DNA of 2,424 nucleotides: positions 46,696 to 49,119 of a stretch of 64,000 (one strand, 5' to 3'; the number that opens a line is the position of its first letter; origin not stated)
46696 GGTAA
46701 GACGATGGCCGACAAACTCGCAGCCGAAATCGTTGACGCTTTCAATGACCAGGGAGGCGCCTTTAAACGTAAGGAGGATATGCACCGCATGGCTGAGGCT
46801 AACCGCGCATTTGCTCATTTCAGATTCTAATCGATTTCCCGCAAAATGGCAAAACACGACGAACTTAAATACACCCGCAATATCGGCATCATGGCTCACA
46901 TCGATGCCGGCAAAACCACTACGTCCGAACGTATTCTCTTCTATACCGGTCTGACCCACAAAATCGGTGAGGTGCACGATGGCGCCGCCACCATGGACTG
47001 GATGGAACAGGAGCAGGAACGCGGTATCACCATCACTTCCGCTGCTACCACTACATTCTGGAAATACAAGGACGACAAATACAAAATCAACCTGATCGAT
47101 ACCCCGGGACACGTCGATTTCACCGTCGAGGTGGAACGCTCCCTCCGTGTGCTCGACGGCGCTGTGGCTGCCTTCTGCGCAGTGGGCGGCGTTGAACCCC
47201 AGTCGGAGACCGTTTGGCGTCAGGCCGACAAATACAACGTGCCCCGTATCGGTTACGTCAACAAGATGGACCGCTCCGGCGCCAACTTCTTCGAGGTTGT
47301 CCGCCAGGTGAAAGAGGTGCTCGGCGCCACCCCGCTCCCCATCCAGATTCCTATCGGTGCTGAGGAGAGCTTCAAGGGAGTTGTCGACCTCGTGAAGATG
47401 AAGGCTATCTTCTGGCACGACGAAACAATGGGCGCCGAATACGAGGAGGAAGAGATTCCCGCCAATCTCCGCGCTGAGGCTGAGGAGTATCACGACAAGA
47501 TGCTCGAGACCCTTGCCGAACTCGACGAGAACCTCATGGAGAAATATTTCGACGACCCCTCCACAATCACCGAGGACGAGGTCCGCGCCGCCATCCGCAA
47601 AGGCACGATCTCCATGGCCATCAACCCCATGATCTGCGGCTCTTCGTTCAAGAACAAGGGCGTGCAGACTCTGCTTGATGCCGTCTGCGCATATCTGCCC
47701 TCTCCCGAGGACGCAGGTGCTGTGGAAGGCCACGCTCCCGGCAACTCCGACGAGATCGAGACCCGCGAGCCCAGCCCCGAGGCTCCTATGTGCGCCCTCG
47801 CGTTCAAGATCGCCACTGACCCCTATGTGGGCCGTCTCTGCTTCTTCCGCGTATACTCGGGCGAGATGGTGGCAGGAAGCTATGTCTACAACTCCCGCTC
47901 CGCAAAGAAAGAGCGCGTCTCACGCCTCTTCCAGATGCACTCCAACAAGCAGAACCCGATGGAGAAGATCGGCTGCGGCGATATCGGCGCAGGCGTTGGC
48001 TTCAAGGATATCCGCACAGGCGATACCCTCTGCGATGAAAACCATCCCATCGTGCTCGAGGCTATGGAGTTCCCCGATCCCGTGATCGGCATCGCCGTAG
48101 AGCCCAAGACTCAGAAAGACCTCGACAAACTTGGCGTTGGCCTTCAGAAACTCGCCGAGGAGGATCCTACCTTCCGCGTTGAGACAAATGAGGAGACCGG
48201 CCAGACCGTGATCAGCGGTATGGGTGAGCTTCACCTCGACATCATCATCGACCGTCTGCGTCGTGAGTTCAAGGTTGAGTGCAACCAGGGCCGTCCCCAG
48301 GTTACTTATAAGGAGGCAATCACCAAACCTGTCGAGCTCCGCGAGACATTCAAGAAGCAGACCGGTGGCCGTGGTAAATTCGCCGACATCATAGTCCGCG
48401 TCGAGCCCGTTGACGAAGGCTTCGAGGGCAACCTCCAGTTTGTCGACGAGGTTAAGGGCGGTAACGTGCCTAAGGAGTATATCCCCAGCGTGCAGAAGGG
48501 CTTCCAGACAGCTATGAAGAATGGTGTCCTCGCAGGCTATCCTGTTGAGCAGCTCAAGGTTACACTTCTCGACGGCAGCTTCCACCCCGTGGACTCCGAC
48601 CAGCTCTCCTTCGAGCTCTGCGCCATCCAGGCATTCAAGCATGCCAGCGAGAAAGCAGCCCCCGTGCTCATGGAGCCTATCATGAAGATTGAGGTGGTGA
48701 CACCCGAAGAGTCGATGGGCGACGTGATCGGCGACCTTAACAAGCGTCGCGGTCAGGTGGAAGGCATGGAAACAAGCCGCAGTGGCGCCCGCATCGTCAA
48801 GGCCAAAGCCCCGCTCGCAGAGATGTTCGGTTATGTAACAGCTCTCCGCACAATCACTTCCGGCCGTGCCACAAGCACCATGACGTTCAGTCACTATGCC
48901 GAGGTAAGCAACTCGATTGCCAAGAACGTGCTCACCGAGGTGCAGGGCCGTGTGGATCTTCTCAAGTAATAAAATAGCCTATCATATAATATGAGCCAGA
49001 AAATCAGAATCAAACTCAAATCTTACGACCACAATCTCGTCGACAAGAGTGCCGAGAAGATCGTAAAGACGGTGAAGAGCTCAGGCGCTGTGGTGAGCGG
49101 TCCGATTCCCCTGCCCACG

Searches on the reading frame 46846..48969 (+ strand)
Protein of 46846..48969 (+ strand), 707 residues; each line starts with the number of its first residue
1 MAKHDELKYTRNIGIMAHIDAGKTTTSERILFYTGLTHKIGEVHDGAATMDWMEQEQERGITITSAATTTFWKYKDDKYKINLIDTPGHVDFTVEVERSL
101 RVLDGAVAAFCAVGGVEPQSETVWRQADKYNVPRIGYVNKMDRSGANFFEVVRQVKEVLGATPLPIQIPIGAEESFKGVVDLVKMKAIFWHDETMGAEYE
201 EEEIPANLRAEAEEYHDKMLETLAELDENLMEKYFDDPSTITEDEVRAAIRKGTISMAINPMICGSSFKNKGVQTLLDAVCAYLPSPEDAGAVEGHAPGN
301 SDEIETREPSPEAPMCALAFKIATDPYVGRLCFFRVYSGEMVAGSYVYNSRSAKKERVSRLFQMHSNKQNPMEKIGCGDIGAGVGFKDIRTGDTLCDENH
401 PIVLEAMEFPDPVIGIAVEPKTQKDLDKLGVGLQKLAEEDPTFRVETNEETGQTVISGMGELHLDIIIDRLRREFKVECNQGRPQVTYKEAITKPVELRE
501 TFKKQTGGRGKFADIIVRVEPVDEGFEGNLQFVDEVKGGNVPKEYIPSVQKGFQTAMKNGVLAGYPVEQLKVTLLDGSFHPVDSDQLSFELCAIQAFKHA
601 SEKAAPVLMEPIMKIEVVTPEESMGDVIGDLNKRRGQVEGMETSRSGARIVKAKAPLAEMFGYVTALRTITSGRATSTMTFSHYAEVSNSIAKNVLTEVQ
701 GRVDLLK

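Call 62: list_cluster_members(proteins=[window:46846-48969:+, window:36782-40474:-, window:42514-43686:-])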
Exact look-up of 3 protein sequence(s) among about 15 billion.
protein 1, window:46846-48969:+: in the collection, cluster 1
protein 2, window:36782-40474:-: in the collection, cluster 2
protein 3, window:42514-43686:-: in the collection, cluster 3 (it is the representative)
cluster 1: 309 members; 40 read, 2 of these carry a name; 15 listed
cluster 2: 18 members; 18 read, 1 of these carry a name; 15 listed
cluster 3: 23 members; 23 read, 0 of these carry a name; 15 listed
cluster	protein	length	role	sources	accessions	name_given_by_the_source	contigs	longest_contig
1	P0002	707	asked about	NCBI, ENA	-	-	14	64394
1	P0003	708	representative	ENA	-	-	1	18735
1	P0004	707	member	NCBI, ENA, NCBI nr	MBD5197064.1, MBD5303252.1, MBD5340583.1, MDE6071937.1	MAG: elongation factor G [Muribaculaceae bacterium] | elongation factor G [Bacteroidales bacterium]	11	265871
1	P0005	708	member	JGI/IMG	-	elongation factor G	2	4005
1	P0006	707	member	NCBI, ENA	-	-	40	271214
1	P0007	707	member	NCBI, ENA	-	-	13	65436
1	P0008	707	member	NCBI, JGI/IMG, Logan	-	-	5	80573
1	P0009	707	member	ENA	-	-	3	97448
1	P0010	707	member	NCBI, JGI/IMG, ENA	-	-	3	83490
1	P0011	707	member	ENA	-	-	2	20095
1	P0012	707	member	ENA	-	-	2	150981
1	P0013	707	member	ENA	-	-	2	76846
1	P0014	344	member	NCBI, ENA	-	-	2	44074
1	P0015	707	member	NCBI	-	-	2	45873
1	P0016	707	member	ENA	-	-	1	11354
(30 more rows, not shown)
